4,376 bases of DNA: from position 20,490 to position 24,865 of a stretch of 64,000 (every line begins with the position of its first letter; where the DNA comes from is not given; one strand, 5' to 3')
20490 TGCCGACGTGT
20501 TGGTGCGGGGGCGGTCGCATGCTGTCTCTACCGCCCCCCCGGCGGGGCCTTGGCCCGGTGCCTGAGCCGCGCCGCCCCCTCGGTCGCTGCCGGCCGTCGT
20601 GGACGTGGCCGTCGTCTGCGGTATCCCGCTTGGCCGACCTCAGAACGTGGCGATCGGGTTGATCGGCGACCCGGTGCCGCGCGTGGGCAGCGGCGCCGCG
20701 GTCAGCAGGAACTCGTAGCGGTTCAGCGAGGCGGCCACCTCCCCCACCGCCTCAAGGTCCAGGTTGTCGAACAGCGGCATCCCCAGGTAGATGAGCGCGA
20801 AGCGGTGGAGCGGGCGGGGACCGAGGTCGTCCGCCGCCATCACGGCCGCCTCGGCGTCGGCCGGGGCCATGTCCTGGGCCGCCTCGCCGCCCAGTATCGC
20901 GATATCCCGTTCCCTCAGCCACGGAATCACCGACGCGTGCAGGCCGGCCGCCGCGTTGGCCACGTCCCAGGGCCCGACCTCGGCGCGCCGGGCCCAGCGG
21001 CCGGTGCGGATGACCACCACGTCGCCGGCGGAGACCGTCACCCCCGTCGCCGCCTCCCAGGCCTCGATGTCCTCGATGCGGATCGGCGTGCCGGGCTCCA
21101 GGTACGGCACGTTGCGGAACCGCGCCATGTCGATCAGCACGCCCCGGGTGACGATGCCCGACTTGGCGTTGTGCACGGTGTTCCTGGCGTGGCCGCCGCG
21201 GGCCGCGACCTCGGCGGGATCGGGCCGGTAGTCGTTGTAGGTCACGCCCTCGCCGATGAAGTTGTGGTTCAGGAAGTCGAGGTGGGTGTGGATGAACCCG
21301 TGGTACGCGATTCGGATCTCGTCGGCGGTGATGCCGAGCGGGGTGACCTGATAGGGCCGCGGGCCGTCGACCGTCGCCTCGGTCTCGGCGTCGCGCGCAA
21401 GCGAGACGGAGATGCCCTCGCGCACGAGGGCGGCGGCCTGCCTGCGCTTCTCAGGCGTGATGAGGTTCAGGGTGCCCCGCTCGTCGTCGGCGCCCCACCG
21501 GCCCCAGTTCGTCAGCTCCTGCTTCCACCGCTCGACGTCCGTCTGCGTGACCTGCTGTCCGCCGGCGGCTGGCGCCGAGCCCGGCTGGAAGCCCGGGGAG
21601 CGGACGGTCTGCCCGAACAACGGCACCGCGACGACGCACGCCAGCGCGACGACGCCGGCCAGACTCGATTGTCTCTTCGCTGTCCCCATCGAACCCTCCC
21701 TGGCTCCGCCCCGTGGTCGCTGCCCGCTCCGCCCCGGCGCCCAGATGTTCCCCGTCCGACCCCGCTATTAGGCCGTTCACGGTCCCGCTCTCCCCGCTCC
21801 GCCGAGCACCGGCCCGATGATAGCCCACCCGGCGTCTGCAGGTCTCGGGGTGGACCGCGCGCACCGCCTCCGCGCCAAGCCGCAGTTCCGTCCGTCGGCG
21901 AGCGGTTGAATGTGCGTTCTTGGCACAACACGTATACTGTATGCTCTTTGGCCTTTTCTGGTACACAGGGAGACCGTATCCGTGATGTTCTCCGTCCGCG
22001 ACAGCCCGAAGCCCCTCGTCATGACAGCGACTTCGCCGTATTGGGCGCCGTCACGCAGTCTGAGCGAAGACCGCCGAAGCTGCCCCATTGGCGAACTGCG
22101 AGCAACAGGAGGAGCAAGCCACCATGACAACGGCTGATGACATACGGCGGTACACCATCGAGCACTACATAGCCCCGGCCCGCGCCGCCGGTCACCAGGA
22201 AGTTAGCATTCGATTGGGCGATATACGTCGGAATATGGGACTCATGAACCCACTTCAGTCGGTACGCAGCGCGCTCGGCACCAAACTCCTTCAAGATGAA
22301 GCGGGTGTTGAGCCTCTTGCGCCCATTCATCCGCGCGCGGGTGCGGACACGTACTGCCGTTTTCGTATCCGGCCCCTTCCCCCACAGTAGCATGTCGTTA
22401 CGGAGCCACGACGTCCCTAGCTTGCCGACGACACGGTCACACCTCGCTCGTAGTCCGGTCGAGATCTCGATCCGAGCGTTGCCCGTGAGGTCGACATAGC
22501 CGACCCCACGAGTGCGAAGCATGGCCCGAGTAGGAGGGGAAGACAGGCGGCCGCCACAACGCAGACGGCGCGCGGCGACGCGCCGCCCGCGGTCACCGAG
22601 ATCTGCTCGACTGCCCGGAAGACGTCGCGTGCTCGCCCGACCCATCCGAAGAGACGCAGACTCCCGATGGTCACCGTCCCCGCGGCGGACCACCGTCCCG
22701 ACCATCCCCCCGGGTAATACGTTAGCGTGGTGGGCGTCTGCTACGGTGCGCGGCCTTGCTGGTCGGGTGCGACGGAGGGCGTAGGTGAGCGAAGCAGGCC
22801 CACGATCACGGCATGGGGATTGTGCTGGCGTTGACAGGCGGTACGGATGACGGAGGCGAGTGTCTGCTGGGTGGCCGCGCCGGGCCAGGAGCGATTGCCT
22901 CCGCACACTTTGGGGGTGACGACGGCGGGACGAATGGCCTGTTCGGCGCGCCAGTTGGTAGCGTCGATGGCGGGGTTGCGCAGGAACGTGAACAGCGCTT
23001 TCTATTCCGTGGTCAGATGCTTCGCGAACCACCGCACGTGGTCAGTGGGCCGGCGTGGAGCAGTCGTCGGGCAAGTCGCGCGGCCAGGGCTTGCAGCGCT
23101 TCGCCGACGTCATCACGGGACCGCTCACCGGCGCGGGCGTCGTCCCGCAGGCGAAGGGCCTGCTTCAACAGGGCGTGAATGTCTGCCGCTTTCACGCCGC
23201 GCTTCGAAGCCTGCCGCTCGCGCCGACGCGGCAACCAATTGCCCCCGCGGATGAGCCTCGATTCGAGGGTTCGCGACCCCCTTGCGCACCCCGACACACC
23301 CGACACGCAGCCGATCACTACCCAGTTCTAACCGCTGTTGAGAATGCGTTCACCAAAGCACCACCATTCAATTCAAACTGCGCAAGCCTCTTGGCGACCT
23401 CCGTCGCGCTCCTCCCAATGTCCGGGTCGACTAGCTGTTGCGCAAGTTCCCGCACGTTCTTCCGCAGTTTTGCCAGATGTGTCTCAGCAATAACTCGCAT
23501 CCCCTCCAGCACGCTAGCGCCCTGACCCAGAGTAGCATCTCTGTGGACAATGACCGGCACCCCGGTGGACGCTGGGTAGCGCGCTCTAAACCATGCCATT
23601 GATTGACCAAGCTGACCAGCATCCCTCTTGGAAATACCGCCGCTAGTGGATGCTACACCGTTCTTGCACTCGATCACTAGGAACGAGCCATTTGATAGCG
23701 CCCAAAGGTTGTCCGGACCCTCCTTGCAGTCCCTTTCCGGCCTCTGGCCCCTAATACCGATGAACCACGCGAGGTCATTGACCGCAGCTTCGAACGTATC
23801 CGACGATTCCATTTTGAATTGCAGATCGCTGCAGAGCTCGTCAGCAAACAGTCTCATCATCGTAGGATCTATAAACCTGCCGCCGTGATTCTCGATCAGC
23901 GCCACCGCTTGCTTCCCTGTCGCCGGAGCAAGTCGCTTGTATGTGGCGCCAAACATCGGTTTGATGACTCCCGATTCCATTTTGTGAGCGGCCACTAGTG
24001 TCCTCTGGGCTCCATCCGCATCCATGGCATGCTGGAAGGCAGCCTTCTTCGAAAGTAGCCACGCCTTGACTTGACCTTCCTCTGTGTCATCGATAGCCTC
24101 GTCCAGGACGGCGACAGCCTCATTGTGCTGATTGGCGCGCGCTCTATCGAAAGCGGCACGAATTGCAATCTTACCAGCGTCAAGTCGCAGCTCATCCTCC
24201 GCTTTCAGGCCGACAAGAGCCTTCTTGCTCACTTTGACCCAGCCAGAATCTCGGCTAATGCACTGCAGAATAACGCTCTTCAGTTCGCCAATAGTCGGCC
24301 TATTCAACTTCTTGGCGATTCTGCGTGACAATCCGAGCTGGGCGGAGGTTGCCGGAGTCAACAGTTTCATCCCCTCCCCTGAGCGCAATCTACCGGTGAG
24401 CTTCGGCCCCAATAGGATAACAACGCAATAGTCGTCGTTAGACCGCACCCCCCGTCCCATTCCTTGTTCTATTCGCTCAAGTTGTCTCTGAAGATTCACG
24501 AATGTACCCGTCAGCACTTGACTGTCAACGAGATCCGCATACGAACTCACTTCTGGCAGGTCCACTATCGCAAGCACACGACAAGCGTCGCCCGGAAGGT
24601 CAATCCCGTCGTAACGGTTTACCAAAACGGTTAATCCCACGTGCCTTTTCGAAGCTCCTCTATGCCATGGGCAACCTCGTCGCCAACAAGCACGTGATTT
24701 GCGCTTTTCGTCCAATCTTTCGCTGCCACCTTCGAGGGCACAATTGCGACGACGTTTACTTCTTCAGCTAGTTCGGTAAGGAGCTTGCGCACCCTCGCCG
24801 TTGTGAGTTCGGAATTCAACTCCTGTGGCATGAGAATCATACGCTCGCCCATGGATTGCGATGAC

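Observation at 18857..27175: Cyclase gene split by a ~7.2 kb insert that itself carries an intact replacement copy plus defence genes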

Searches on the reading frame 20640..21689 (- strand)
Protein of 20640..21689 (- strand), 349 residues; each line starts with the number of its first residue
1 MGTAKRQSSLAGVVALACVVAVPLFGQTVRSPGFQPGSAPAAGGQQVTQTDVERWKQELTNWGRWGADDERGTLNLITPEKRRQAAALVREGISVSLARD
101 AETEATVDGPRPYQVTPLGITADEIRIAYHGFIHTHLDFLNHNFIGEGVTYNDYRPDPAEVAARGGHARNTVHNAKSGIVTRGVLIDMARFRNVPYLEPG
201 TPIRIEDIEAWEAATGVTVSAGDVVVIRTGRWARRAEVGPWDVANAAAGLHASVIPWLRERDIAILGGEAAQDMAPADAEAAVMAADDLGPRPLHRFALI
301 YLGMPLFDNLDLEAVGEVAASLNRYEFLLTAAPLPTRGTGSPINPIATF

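Call 7: search_protein_families(library=pfam, proteins=[window:20640-21689:-], max_evalue=0.01)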
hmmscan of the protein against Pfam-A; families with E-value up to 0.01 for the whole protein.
window:20640-21689:- (349 aa): 1 family
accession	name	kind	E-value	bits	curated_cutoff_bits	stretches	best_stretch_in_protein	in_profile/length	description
PF04199.19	Cyclase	-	1.5e-14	54.8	23.1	1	130-270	27-137/142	Putative cyclase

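Call 8: search_protein_families(library=padloc, proteins=[window:20640-21689:-], max_evalue=0.01)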
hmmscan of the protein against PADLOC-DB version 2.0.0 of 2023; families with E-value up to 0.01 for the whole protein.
window:20640-21689:- (349 aa): 0 families

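Call 10: find_related_loci(query=window:20640-21689:-, collection=genome_contigs, flank=10000)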
Query window:20640-21689:- (349 aa) in genome_contigs; peptide patterns used: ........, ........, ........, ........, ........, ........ (x = any residue, [..] = any of these).
600 stretches matched a pattern (row limit reached: there are more); 574 encode a relative of the query (tblastn E <= 1e-3); the best 80 are kept; 80 distinct loci.
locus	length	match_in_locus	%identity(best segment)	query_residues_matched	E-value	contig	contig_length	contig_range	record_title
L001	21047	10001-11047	96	1-349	0e+0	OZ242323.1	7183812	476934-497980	MAG: Vicinamibacterales bacterium isolate 8c3855b2-ceca-4187-9ff2-440907630a03 genome assembly, chromosome: 1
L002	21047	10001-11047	95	1-349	0e+0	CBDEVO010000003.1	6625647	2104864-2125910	MAG: Vicinamibacterales bacterium isolate af2fa338-4f39-4c0d-83fa-ec8062318583 genome assembly, contig: contig_3, whole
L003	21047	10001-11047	93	1-349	0e+0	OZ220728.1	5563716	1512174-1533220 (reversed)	MAG: Vicinamibacterales bacterium isolate 73bbec36-abbb-48ff-8f96-0d8513c84f17 genome assembly, chromosome: 1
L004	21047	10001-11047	92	1-349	0e+0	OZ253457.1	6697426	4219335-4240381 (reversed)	MAG: Vicinamibacterales bacterium isolate 96a1e1f6-da0d-41ae-928b-732dd312bced genome assembly, chromosome: 1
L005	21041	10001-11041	88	1-349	0e+0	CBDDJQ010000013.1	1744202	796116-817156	MAG: Vicinamibacterales bacterium isolate 129384ec-5128-4c8d-99b8-9bb019431b25 genome assembly, contig: contig_13, whole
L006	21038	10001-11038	88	1-349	0e+0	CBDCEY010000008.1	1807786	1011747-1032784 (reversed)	MAG: Vicinamibacterales bacterium isolate 91d79e5c-02a4-4b4d-8047-b2bdf700176b genome assembly, contig: contig_8, whole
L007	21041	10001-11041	83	1-349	0e+0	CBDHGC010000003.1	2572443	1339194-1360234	MAG: Vicinamibacterales bacterium isolate 2255f9a4-9ab0-4a79-b16a-ed87816e7612 genome assembly, contig: contig_3, whole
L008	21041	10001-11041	85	1-349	0e+0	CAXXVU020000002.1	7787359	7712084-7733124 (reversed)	MAG: Vicinamibacterales bacterium isolate bab29b19-afa8-4b77-beae-9eb7b8b40fcf genome assembly, contig: contig_2, whole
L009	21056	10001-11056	80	1-349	0e+0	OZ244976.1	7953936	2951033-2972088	MAG: Vicinamibacterales bacterium isolate 759df215-7f35-4b58-97f0-56a84cd7420d genome assembly, chromosome: 2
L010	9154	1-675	84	125-349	6e-126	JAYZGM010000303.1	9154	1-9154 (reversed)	MAG: Acidobacteriota bacterium isolate XB_MAG19 DB_MAG19_0303, whole genome shotgun sequence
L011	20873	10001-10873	59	51-349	1e-110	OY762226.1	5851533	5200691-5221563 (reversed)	MAG: Vicinamibacterales bacterium isolate 0d5134ca-f8ab-4963-ab29-a032ed897002 genome assembly, chromosome: 1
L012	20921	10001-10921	56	35-349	5e-110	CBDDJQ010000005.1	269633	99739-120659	MAG: Vicinamibacterales bacterium isolate 129384ec-5128-4c8d-99b8-9bb019431b25 genome assembly, contig: contig_5, whole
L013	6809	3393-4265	59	51-349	9e-109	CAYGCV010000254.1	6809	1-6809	MAG TPA_asm: uncultured Vicinamibacteraceae bacterium isolate ERP110561_co1_67 genome assembly, contig: NODE_7167_length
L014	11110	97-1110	53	1-349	9e-109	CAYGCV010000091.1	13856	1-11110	MAG TPA_asm: uncultured Vicinamibacteraceae bacterium isolate ERP110561_co1_67 genome assembly, contig: NODE_2777_length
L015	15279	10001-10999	51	9-349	4e-105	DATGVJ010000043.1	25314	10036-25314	MAG TPA_asm: Xanthobacteraceae bacterium isolate SMAG_U10553 k141_1442243, whole genome shotgun sequence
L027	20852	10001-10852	51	57-349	7e-91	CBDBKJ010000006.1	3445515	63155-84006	MAG: Vicinamibacterales bacterium isolate 439a5d20-bfdb-4aba-b463-0bc3b0a73bd6 genome assembly, contig: contig_6, whole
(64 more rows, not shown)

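Call 17: find_encoding_contigs(protein=window:20640-21689:-, flank=10000, max_places=10)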
Protein window:20640-21689:- (349 aa): no gene with exactly this product is on record in the collection.

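Call 25: search_protein_families(library=ncbifam, proteins=[window:20640-21689:-], max_evalue=0.01)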
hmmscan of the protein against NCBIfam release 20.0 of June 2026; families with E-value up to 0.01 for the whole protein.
window:20640-21689:- (349 aa): 0 families

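Call 46: search_solved_structures(query=window:20640-21689:-, max_evalue=0.001)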
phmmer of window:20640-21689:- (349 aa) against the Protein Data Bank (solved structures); distinct sequences matched with E-value up to 0.001: 1.
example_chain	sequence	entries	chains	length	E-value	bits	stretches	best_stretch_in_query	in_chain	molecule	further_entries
5ibz_A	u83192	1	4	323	1e-29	106.9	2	108-347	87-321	Uncharacterized protein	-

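Call 51: search_protein_families(library=pfam, proteins=[L027:1772-3310:-, L003:13450-17049:-, L003:17054-20203:-, L003:11490-12767:-], max_evalue=0.001)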
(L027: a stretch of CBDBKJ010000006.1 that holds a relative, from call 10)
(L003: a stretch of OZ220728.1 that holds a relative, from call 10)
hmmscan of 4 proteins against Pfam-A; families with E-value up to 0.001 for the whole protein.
L027:1772-3310:- (512 aa): 2 families
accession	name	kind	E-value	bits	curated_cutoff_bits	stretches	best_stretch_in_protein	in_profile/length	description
PF03050.20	DDE_Tnp_IS66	-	1.2e-33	117.2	23.1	1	206-467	3-283/284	Transposase IS66 family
PF13005.12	zf-IS66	-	5.6e-06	27.1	27.3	1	141-184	1-45/46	zinc-finger binding domain of transposase IS66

L003:13450-17049:- (1199 aa): 4 families
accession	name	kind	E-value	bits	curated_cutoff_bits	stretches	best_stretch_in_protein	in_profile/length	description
PF18135.7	Type_ISP_C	-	1.1e-75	255.3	25.9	1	765-1147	1-341/342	Type ISP C-terminal specificity domain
PF02384.22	N6_Mtase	-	1.3e-07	31.7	20.4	0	350-389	4-43/311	N-6 DNA Methylase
PF07669.17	Eco57I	-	3.3e-05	24.5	25.3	1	546-666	61-164/171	Eco57I restriction-modification methylase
PF20473.4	MmeI_Mtase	-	0.00032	20.4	27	1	431-573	21-150/259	MmeI, DNA-methyltransferase domain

L003:17054-20203:- (1049 aa): 6 families
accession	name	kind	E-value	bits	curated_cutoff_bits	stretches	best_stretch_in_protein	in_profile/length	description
PF00271.37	Helicase_C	-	2.3e-18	66.9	23.5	1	696-819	2-108/110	Helicase conserved C-terminal domain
PF13091.12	PLDc_2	-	1.5e-12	48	27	1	61-185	39-132/132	PLD-like domain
PF04851.21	ResIII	-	2.7e-08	34.3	22.5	1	241-405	4-163/164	Type III restriction enzyme, res subunit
PF09565.16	RE_NgoFVII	-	5e-07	29.6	23.8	1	115-189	79-153/162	NgoFVII restriction endonuclease N-terminal PLD domain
PF00270.35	DEAD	-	0.00015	22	26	0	245-407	4-162/167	DEAD/DEAH box helicase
PF00176.29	SNF2-rel_dom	-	0.00029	20.5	24.9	0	244-285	1-43/290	SNF2-related domain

L003:11490-12767:- (425 aa): 1 family
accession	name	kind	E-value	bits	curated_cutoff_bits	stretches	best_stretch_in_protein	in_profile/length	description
PF00872.24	Transposase_mut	-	1.3e-38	133.3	21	1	48-396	32-377/379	Transposase, Mutator family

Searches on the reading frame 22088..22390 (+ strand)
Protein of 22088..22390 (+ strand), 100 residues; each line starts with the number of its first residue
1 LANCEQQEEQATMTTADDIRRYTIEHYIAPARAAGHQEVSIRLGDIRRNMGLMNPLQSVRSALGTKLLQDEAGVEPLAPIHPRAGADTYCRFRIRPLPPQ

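Call 7: search_protein_families(library=pfam, proteins=[window:22088-22390:+], max_evalue=0.01)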
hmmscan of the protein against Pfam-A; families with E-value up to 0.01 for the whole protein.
window:22088-22390:+ (100 aa): 0 families

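Call 8: search_protein_families(library=padloc, proteins=[window:22088-22390:+], max_evalue=0.01)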
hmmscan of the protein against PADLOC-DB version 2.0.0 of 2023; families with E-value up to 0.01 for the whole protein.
window:22088-22390:+ (100 aa): 0 families

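Call 18: find_encoding_contigs(protein=window:22088-22390:+, flank=10000, max_places=10)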
Protein window:22088-22390:+ (100 aa): no gene with exactly this product is on record in the collection.

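Call 25: search_protein_families(library=ncbifam, proteins=[window:22088-22390:+], max_evalue=0.01)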
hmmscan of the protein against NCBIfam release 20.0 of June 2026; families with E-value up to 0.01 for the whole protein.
window:22088-22390:+ (100 aa): 0 families

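Call 58: search_dna_similar(query=window:22088-22390:+, collection=plasmids, mode=protein, max_rows=8, max_evalue=0.001)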
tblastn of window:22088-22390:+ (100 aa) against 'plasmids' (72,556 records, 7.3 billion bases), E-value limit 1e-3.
Records with a match: 85; places in all: 86; records where one place covers at least 80% of the query: 3.
Best place of each record, by identity: <60% 85.
By first word of the organism name: Klebsiella 61; Escherichia 7; Raoultella 4; Rhizobium 2; Serratia 2; Enterobacter 2; Caulobacter 1; Aminobacter 1; Sphingobium 1; Leisingera 1; and 3 more.
By predicted mobility (MOB-suite, as given by PLSDB): conjugative 51; non-mobilizable 21; mobilizable 13.
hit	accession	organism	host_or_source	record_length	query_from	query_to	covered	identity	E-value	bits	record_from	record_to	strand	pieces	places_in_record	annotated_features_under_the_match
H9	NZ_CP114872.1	Caulobacter sp. NIBR2454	Paralichthys olivaceus,cell ...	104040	14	96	83%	39.8%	3e-6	51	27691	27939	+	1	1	AAA family ATPase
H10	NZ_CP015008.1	Aminobacter aminovorans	cell culture,soil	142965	16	94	79%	39.2%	1e-6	52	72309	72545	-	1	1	AAA family ATPase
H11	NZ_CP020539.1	Sphingobium herbicidovorans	cell culture,soil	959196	15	81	67%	43.3%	1e-5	49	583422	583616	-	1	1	AAA family ATPase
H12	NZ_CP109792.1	Leisingera thetidis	-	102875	13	98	86%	32.6%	2e-5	49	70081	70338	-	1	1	AAA family ATPase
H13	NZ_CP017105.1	Rhizobium gallicum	Phaseolus vulgaris,Whole ...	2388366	14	97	84%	33.3%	1e-4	46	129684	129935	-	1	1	none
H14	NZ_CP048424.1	Rhizobium daejeonense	Cell,soil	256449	16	81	66%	40.9%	2e-4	45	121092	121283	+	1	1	AAA family ATPase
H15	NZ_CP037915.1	Sphingomonas sp. AAP5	water column of an alpine lake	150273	16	74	59%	40.7%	8e-5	47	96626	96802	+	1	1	AAA family ATPase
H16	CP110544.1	Klebsiella pneumoniae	Homo sapiens,throat swab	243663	14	76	63%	38.1%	2e-4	45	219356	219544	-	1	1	AAA family ATPase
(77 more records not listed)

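Call 59: get_annotated_region(hit=H9, flank=4000)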
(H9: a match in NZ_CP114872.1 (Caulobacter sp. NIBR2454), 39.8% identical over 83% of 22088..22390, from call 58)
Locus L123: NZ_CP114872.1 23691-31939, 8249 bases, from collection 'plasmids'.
description: Caulobacter sp. NIBR2454 plasmid pNIBR24541, complete sequence
organism: Caulobacter sp. NIBR2454 (NCBI taxid 3015996)
taxonomy: Bacteria; Pseudomonadota; Alphaproteobacteria; Caulobacterales; Caulobacteraceae; Caulobacter; Caulobacter sp. NIBR2454
host: -; source: Paralichthys olivaceus,cell culture,stomach; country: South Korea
typing (MOB-suite, as given by PLSDB): non-mobilizable; mating-pair formation MPF_T
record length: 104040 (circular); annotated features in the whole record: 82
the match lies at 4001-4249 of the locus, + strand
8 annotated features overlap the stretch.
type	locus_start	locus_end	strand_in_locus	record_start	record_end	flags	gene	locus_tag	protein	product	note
CDS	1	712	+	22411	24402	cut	-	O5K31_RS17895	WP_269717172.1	type IV secretory system conjugative DNA transfer family protein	-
CDS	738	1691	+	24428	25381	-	trbB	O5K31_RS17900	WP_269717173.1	P-type conjugative transfer ATPase TrbB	-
CDS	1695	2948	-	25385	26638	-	-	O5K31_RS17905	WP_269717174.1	type II toxin-antitoxin system HipA family toxin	-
CDS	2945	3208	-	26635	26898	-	-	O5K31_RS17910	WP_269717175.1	XRE family transcriptional regulator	-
CDS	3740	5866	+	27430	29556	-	-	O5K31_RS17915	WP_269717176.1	AAA family ATPase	-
CDS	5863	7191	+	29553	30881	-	-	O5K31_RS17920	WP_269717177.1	restriction endonuclease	-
CDS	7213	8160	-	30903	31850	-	-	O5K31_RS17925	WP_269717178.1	nucleotidyl transferase AbiEii/AbiGii toxin family protein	-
CDS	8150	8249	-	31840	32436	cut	-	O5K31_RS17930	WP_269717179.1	hypothetical protein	-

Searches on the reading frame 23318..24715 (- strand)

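Call 7: search_protein_families(library=pfam, proteins=[window:23318-24715:-], max_evalue=0.01)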
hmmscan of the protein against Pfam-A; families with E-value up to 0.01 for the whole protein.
window:23318-24715:- (465 aa): 1 family
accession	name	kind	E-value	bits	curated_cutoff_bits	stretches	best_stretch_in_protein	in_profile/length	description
PF13307.12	Helicase_C_2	-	1.6e-08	35.2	25.3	1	22-107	61-155/170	Helicase C-terminal domain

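Call 8: search_protein_families(library=padloc, proteins=[window:23318-24715:-], max_evalue=0.01)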
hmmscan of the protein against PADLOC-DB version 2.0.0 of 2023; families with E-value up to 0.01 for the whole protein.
window:23318-24715:- (465 aa): 4 families
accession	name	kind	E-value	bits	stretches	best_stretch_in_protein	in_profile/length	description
PDLC04986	PDC-S28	-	3.2e-133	443.9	1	23-461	387-826/831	-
PDLC04987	PDC-S28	-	3.5e-47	159.3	1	26-458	388-836/846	-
PDLC01439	typeIV_DinG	-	1.6e-07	28.4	1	21-103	451-540/575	CAS-IV-A; associated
PDLC01729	typeIV_DinG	-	0.00018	18.3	1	74-105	585-616/666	Csf4_0_IVA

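Call 25: search_protein_families(library=ncbifam, proteins=[window:23318-24715:-], max_evalue=0.01)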
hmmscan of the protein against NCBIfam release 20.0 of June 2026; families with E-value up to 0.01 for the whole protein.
window:23318-24715:- (465 aa): 1 family
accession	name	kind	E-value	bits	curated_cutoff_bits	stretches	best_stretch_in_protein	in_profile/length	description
NF005981.0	PRK08074.1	equivalog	0.0013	16.8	789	1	35-106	816-895/931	ATP-dependent DNA helicase DinG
